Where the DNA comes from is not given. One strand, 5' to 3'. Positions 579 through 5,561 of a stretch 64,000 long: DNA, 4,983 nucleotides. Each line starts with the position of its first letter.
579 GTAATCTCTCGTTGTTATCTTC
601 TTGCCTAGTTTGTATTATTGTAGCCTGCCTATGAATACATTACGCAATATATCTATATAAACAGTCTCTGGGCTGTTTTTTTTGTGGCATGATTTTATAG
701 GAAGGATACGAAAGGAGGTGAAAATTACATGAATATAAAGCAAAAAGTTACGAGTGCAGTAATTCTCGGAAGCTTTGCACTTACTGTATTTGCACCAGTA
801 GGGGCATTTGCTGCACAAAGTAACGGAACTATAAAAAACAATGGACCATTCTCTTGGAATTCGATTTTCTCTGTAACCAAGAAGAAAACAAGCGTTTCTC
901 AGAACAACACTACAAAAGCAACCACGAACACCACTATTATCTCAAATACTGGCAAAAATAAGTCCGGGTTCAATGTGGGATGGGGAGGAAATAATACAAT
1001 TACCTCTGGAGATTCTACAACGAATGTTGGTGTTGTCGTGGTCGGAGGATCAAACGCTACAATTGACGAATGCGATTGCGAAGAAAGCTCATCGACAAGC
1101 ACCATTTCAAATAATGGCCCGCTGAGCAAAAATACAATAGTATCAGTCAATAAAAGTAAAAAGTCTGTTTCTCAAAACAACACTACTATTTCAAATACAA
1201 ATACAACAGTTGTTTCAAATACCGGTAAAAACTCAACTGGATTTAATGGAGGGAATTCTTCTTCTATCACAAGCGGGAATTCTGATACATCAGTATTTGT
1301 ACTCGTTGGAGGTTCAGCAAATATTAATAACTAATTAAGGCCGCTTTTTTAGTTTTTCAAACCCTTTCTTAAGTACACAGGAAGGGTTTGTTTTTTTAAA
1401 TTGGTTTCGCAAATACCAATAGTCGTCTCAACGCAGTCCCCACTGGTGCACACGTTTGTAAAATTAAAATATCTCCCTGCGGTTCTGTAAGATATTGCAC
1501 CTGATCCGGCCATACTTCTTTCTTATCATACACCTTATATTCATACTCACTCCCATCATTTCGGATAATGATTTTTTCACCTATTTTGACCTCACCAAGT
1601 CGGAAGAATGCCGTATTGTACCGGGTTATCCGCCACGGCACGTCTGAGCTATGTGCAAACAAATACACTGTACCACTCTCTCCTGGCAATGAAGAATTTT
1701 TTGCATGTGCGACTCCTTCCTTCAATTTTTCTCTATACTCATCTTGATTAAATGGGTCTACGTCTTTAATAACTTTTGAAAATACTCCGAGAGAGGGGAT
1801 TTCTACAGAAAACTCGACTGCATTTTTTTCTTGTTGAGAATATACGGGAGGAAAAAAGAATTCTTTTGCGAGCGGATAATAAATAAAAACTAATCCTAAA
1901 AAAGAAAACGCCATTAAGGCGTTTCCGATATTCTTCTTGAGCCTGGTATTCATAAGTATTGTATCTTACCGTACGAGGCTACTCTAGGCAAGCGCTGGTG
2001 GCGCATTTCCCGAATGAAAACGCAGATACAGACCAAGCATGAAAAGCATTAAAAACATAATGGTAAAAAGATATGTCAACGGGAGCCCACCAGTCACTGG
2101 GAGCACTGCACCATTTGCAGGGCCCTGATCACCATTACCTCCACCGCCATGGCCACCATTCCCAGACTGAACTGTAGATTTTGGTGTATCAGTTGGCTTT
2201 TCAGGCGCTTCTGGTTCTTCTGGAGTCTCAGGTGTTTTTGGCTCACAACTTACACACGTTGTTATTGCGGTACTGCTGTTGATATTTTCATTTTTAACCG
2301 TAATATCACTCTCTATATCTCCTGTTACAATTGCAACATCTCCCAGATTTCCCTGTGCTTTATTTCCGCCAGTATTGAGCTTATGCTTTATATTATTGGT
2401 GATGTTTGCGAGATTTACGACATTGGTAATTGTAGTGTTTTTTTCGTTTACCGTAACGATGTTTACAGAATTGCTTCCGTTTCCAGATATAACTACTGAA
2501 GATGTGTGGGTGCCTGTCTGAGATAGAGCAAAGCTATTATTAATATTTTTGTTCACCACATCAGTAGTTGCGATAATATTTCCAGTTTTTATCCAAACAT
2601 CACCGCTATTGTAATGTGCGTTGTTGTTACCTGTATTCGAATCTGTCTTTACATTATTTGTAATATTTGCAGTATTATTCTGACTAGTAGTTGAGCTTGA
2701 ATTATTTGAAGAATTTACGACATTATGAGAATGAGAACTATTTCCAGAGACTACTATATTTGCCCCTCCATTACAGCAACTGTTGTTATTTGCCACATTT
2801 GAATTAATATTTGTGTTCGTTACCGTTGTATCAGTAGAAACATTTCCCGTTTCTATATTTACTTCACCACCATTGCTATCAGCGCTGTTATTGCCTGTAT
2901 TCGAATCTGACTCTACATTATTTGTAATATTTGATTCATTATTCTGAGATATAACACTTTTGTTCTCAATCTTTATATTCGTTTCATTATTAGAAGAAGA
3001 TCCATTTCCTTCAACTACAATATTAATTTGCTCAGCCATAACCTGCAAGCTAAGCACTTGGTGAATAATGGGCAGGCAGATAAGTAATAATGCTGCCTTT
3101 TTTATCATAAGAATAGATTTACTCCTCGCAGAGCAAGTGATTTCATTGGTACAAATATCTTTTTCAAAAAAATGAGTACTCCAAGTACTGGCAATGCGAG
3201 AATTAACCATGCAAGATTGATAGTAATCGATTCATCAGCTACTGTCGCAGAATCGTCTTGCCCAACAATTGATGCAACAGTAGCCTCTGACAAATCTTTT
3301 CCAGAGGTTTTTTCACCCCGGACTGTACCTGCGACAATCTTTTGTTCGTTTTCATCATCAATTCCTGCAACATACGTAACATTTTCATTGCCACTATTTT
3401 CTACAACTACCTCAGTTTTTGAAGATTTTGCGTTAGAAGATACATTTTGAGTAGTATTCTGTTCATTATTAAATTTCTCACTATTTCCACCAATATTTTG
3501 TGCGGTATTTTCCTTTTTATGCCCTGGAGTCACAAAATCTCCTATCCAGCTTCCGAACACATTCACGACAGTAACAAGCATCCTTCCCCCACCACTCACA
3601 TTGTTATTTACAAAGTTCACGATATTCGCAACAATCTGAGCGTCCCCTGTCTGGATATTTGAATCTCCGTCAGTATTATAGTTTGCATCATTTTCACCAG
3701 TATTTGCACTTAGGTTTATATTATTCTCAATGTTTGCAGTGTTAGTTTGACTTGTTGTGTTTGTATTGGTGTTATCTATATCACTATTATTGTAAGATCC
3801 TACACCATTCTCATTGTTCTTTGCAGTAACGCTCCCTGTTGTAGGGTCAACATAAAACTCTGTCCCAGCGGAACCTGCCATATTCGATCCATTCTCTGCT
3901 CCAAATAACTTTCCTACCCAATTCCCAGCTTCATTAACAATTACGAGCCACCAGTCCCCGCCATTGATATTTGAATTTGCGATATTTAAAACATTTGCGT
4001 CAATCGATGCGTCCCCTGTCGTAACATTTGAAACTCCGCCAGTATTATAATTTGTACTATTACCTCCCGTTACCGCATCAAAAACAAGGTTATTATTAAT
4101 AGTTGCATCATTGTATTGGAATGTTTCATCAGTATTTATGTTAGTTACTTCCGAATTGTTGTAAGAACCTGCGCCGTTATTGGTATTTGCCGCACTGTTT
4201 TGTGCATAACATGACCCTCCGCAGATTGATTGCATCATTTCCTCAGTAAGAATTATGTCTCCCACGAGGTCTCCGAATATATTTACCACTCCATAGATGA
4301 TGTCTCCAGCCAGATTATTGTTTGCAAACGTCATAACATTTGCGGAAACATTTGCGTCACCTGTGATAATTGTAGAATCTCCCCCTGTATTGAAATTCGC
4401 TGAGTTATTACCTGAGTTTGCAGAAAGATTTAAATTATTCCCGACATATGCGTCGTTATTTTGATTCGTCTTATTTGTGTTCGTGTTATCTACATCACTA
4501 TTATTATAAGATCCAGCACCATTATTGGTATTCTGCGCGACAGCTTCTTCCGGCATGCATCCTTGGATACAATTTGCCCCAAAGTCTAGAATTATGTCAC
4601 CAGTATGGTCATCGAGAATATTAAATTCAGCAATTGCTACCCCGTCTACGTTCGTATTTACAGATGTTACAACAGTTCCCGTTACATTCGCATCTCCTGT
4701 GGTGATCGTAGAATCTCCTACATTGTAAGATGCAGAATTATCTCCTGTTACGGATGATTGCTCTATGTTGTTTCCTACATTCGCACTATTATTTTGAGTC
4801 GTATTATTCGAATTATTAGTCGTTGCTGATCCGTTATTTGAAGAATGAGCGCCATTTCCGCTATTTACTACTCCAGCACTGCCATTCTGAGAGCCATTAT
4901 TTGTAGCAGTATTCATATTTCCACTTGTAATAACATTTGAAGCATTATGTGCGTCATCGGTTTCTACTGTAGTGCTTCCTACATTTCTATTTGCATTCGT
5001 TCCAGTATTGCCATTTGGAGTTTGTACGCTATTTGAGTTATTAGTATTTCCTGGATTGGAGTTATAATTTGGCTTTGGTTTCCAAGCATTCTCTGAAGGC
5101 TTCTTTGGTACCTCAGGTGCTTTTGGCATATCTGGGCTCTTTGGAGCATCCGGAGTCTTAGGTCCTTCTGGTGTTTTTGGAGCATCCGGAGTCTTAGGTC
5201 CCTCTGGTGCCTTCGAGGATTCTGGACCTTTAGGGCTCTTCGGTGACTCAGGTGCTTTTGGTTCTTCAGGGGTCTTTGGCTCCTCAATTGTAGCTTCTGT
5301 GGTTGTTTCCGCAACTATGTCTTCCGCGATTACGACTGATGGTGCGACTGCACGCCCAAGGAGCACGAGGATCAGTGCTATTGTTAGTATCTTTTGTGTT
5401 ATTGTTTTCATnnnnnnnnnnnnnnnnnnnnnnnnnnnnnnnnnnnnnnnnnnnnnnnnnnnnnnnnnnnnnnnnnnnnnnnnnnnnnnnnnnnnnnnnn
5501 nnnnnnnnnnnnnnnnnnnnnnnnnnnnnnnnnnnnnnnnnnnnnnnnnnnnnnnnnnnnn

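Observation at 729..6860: Sortase-linked locus of four paralogous secreted Asn/Thr-rich proteins built from an unassigned ~48-aa repeat module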

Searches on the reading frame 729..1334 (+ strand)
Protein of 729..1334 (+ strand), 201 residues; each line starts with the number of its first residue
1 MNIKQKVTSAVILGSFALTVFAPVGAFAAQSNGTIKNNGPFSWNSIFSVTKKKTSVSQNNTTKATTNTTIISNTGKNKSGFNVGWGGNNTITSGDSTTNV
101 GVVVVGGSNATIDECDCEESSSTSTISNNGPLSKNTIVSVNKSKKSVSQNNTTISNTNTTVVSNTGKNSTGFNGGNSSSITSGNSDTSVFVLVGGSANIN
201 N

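Call 3: search_protein_families(library=pfam, proteins=[window:729-1334:+], max_evalue=1)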
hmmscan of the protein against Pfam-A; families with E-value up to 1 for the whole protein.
window:729-1334:+ (201 aa): 0 families

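Call 4: search_protein_families(library=ncbifam, proteins=[window:729-1334:+], max_evalue=1)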
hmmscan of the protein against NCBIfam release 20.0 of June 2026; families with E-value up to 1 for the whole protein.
window:729-1334:+ (201 aa): 0 families

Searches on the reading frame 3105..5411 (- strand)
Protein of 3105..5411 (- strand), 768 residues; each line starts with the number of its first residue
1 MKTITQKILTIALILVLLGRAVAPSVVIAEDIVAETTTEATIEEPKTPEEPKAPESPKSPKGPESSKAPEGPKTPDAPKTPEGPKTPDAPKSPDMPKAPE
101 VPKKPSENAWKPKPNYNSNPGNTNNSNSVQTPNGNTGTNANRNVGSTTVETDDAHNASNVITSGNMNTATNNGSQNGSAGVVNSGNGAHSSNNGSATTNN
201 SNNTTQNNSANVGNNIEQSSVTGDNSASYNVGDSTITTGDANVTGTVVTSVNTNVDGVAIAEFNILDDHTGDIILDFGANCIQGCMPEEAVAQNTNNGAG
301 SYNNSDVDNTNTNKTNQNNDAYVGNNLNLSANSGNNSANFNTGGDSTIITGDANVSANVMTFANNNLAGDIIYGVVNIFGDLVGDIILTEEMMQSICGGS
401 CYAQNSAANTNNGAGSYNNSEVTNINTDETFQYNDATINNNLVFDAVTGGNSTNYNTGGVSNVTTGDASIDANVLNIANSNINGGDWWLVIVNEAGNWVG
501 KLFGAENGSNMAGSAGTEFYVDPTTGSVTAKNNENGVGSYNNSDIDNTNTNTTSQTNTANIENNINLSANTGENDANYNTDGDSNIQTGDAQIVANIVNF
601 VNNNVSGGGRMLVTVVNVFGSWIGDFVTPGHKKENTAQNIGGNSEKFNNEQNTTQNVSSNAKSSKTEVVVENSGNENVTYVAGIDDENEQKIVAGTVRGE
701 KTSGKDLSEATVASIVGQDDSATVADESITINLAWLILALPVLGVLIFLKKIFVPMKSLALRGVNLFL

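Call 3: search_protein_families(library=pfam, proteins=[window:3105-5411:-], max_evalue=1)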
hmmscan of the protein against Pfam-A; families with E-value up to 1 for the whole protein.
window:3105-5411:- (768 aa): 1 family
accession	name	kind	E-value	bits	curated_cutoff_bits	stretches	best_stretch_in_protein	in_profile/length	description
PF07760.16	DUF1616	-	0.97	9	31.6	0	612-697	159-244/307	Protein of unknown function (DUF1616)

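Call 4: search_protein_families(library=ncbifam, proteins=[window:3105-5411:-], max_evalue=1)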
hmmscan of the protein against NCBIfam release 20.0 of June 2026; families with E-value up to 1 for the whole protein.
window:3105-5411:- (768 aa): 1 family
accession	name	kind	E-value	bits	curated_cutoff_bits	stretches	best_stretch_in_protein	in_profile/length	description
NF038253.1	GBS_IgA_bnd_BAC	equivalog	4e-09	34.9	1700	1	43-124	846-927/1127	IgA Fc-binding protein BAC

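Call 14: find_homologous_proteins(query=window:3105-5411:-, max_evalue=0.001)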
Query window:3105-5411:- (768 aa): 677 proteins with E <= 0.001 among 8000 candidates; the best 120 are listed.
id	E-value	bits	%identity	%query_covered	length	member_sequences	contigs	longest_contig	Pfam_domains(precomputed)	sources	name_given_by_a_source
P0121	5.4e-232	790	55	99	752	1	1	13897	-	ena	-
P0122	3.0e-199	682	53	98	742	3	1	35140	-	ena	-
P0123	2.1e-198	679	52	97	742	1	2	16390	-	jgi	-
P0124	9.4e-198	677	50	99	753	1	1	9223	-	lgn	-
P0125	1.5e-195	670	58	82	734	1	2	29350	-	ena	-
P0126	1.3e-193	663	50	98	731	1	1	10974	-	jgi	jgi:hypothetical protein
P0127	7.5e-192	658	50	99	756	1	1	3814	-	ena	-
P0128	9.6e-188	644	63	66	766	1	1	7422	-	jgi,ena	-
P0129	1.0e-186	641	53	84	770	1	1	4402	-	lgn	-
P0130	3.2e-181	623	52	90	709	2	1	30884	-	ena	-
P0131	2.9e-176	606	48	88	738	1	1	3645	-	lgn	-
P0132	7.2e-174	598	46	100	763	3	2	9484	-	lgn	-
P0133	2.1e-171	590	44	99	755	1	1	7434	-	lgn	-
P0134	9.4e-170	585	46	99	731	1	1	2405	-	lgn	-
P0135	2.1e-169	584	52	81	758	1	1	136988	-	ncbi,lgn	-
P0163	3.7e-164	566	48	87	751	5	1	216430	-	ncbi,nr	ncbi:TPA: hypothetical protein DCZ90_03305 [Candidatus Amesbacteria bacterium]|nr:hypothetical prote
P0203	2.3e-159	550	51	82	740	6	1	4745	PF22251.2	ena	-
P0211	2.1e-158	547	44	98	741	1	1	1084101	-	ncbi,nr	ncbi:MAG: hypothetical protein KatS3mg089_0568 [Patescibacteria group bacterium]|nr:MAG: hypothetica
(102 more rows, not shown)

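Call 19: find_encoding_contigs(protein=P0211, flank=8000, max_places=1)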
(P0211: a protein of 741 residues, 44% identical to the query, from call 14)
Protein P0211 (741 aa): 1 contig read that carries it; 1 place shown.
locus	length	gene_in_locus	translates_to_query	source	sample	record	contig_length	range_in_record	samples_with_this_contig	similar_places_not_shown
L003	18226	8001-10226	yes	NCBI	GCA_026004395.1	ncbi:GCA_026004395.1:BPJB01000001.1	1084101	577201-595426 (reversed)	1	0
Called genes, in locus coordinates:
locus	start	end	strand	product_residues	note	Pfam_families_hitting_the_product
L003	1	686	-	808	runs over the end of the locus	-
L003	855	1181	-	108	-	-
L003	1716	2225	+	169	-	PF00293:NUDIX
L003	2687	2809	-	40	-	-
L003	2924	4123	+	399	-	PF20706:GT4-conflict (faint), PF13439:Glyco_transf_4, PF13579:Glyco_trans_4_4, PF00534:Glycos_transf_1, PF13692:Glyco_trans_1_4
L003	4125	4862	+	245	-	PF13506:Glyco_transf_21, PF13641:Glyco_tranf_2_3, PF00535:Glycos_transf_2, PF10111:Glyco_tranf_2_2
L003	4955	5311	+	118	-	-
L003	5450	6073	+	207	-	-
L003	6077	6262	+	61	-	PF10055:DUF2292 (weak)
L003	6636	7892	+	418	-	-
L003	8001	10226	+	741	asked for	-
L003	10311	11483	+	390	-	-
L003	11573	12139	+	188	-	PF04203:Sortase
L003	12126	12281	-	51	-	-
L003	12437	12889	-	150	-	-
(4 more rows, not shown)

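Call 20: find_encoding_contigs(protein=P0163, flank=8000, max_places=1)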
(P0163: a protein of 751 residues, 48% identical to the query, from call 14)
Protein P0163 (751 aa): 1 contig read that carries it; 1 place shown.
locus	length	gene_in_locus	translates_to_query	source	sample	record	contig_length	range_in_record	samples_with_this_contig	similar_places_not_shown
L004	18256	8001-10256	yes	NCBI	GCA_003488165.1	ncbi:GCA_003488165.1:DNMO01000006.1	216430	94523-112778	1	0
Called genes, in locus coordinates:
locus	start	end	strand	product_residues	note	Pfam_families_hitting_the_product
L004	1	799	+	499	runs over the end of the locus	-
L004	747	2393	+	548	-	-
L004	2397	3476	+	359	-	-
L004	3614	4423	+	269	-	PF00041:fn3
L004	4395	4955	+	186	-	PF04203:Sortase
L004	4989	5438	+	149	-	-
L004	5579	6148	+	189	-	-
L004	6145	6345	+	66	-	PF10055:DUF2292 (weak)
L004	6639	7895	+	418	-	-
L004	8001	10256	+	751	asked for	-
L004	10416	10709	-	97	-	-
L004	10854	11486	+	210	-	PF04203:Sortase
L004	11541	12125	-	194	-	-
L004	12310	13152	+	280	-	PF00188:CAP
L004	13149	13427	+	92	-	-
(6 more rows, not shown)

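Call 63: predict_structure(alignment_id=A2)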
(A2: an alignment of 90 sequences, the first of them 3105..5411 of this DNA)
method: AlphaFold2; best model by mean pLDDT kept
length: 768 residues; sequences in the alignment: 90
mean_pLDDT: 64.9   pTM: 0.58
mean pLDDT of the five models: 64.9, 63.3, 63.0, 60.6, 58.5
residues with pLDDT >= 90: 167; 70-90: 216; 50-70: 74; < 50: 311
segments of 3 or more residues with pLDDT < 50: 23-46, 55-62, 67-74, 82-98, 105-128, 132-134, 168-205, 286-314, 399-429, 533-551, 639-727, 762-768
pLDDT, mean of each block of 10 residues (from residue 1): 82 85 44 39 46 48 46 47 42 46 45 39 42 68 95 82 60 33 37 33 52 84 94 95 87 73 86 81 49 40 37 55 89 97 96 93 81 87 90 67 37 32 42 77 95 95 96 84 80 84 87 80 66 35 32 67 94 97 97 93 78 89 91 69 40 39 34 30 35 31 38 35 48 84 87 61 44
secondary structure, 60 per line:
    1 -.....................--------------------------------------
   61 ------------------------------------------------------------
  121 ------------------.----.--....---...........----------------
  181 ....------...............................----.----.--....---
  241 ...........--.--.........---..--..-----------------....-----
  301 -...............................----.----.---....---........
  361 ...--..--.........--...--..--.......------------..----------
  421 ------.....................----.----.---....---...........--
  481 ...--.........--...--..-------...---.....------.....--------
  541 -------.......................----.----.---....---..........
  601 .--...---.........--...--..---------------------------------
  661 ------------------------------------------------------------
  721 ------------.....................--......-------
elements in order (helices of 4 or more, strands of 3 or more residues): H2-22 E147-150 E154-164 E181-184 E191-221 E234-237 E241-251 E257-265 E292-295 E302-332 E346-349 E353-363 E370-378 E381-383 H390-396 E427-447 E461-464 E468-478 E481-483 E486-494 E497-499 E511-513 E517-521 E528-532 E548-570 E584-587 E591-601 E604-606 E610-618 E621-623 H733-753 H756-761

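Call 97: search_protein_families(library=pfam, proteins=[P0203], max_evalue=0.01)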
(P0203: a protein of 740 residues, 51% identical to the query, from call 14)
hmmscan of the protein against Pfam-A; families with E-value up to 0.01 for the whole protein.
P0203 (740 aa): 1 family
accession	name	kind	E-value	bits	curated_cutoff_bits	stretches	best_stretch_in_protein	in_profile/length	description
PF22251.1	PFF1_TM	-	2.1e-05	24.6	32.3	1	580-721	102-250/300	Vacuolar membrane protease, transmembrane domain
